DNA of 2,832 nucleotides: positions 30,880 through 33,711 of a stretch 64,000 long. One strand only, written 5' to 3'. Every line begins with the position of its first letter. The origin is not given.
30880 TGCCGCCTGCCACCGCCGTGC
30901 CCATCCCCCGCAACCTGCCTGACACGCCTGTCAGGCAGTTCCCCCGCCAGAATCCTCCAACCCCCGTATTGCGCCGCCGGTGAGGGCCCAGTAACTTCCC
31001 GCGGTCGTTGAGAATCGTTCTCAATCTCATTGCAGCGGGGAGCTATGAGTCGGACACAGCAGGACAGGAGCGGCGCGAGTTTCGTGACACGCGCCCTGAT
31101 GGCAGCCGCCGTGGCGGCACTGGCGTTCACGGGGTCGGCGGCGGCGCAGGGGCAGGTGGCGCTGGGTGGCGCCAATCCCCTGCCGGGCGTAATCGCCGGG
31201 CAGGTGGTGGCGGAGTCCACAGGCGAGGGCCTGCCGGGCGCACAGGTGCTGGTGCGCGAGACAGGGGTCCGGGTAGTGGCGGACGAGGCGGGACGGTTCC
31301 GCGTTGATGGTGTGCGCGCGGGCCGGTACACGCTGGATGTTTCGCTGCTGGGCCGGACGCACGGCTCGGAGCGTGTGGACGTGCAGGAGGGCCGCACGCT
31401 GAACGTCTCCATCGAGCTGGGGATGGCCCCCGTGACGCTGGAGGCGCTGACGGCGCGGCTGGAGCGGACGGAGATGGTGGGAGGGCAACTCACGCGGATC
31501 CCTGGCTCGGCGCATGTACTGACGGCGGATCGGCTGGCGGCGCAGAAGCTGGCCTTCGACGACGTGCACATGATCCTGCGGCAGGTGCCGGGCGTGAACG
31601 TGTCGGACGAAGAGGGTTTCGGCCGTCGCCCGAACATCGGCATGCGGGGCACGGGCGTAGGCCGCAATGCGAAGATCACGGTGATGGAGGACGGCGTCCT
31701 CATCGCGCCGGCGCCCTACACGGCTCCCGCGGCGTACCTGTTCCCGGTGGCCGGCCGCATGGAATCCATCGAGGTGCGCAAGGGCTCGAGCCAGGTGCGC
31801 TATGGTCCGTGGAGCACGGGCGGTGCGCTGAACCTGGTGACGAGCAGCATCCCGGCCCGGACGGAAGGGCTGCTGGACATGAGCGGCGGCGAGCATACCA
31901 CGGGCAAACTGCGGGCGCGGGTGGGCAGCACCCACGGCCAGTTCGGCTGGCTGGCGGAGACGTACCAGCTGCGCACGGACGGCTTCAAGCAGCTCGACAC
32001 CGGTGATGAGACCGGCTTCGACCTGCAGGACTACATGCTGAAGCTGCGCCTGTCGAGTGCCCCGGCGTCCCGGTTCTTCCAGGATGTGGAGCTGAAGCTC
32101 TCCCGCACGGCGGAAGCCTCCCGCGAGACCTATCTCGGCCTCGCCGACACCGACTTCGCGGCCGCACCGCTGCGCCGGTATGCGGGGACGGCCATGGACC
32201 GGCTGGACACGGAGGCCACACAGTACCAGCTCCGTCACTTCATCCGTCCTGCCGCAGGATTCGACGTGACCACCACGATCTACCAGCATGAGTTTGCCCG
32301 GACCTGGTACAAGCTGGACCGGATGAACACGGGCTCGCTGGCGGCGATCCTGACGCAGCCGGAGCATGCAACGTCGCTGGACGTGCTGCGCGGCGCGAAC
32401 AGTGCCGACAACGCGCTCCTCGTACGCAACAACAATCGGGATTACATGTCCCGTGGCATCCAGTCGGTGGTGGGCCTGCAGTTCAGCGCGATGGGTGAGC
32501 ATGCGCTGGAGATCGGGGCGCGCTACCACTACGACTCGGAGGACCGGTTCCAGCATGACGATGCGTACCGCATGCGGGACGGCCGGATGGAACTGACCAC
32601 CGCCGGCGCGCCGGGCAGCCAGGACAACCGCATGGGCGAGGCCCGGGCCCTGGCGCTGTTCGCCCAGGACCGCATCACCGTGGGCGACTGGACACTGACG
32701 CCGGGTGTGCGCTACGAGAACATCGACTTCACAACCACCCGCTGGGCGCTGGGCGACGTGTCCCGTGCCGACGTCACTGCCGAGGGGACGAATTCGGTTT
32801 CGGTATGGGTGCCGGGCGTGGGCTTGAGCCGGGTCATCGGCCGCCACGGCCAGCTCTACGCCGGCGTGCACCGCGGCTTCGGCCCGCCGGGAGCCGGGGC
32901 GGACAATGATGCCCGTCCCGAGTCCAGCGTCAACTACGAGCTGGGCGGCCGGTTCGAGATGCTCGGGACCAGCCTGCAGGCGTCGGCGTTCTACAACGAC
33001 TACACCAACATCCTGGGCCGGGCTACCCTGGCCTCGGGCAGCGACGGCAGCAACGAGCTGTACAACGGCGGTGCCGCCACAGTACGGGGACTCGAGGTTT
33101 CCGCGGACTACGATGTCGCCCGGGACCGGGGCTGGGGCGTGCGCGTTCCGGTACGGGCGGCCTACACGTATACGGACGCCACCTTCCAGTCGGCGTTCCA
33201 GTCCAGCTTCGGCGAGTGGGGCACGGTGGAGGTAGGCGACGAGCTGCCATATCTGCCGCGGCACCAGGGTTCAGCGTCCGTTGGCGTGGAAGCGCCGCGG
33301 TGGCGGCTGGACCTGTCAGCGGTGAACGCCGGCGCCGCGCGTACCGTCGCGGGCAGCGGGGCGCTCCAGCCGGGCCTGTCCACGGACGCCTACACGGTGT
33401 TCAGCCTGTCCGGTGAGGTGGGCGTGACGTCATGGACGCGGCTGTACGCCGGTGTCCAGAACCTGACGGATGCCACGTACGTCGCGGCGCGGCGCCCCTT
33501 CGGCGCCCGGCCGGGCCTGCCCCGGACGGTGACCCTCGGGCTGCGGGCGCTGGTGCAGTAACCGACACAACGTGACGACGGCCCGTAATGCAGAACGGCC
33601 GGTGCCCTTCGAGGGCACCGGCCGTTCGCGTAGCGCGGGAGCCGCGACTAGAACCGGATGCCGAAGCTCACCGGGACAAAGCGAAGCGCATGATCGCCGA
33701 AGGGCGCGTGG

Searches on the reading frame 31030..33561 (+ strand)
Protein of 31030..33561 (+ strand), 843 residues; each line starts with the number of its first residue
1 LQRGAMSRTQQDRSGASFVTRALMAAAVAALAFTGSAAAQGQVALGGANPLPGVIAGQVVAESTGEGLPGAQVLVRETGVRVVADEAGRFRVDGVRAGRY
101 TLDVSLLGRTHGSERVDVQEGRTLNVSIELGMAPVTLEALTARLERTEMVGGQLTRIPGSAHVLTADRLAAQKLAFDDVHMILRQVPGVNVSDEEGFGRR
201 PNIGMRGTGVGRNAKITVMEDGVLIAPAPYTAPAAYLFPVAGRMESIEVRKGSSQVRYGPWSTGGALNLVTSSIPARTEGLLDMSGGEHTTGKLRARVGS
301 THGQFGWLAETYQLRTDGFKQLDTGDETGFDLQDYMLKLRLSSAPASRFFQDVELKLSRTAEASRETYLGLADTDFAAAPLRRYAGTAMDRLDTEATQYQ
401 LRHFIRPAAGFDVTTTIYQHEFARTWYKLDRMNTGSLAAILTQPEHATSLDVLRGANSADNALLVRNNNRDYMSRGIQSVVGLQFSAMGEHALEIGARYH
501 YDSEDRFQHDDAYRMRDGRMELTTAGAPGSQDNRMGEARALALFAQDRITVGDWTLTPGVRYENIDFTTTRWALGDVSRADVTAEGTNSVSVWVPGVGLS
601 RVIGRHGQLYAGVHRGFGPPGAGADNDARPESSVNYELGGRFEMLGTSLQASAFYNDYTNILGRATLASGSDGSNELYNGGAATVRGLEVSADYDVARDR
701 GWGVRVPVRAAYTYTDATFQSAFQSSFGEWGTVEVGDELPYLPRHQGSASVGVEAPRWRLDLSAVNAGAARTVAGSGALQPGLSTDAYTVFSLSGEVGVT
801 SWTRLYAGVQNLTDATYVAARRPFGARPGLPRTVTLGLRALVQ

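Call 57: search_protein_families(library=pfam, proteins=[window:31030-33561:+], max_evalue=0.00001)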
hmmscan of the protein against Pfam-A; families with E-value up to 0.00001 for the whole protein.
window:31030-33561:+ (843 aa): 4 families
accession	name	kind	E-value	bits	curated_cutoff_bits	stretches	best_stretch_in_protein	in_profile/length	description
PF00593.30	TonB_dep_Rec_b-barrel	-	5.2e-42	145.6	27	1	384-812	50-436/436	TonB dependent receptor-like, beta-barrel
PF13715.12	CarbopepD_reg_2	-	8.1e-15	55.1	32.2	1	55-138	1-84/88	CarboxypepD_reg-like domain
PF07715.20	Plug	-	2.2e-14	54.3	23.9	1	156-266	4-107/107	TonB-dependent Receptor Plug Domain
PF13620.12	CarboxypepD_reg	-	2.5e-13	50.6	32.3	1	55-130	2-81/82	Carboxypeptidase regulatory-like domain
